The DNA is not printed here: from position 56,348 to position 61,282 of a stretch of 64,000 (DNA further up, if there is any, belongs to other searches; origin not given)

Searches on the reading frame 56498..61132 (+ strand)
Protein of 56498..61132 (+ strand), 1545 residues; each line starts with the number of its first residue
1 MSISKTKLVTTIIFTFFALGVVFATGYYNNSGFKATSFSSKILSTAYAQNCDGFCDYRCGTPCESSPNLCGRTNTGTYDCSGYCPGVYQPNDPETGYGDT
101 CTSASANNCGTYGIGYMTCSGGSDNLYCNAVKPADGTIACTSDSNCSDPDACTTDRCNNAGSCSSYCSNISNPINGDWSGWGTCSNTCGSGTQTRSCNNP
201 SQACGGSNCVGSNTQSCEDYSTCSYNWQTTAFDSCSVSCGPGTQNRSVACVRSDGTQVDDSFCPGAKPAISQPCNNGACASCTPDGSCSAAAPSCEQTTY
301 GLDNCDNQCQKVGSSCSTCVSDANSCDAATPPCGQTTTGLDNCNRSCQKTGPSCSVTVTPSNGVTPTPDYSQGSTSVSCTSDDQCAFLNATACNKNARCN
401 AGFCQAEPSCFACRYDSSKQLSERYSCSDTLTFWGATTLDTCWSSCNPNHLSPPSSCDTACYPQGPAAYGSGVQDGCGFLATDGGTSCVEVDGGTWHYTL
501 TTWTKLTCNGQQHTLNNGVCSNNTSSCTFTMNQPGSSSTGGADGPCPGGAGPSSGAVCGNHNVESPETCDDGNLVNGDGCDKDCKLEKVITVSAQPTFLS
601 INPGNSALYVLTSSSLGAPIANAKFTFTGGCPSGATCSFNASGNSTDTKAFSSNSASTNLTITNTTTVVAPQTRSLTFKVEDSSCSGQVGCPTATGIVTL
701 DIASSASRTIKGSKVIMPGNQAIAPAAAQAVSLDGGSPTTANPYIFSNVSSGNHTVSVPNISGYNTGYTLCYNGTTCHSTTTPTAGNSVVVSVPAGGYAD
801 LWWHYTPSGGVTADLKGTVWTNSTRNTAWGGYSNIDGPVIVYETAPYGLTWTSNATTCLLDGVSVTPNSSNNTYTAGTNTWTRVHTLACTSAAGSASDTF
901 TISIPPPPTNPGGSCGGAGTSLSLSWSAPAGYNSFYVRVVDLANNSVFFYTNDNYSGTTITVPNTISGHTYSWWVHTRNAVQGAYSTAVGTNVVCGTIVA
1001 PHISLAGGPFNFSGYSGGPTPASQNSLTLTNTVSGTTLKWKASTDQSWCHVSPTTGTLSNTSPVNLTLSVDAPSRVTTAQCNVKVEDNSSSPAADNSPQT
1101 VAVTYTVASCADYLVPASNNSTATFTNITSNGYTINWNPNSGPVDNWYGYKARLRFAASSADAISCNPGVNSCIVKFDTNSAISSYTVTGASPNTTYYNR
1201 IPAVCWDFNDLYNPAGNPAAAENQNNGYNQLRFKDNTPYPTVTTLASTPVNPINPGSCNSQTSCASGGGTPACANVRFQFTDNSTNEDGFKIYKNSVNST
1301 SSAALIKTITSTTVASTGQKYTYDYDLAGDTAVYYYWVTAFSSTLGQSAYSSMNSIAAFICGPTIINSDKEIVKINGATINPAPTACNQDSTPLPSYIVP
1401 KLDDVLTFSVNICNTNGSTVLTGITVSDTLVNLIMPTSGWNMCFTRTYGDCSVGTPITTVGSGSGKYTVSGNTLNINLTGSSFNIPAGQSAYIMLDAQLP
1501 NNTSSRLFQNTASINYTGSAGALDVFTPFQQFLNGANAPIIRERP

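Call 31: search_protein_families(library=pfam, proteins=[window:56498-61132:+], max_evalue=0.01)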
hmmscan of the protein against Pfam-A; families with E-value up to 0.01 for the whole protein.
window:56498-61132:+ (1545 aa): 4 families
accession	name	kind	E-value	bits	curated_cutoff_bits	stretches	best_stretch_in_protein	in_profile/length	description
PF19030.6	TSP1_ADAMTS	-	5e-12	46.3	23.8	1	227-279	1-55/55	Thrombospondin type 1 domain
PF19190.6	BACON_2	-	5.8e-07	29.8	25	1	1024-1085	20-80/94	Viral BACON domain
PF00041.27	fn3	-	1e-06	29.3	25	2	1124-1204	7-69/84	Fibronectin type III domain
PF00090.25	TSP_1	-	1.7e-05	25.3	21.6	2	229-279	3-49/49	Thrombospondin type 1 domain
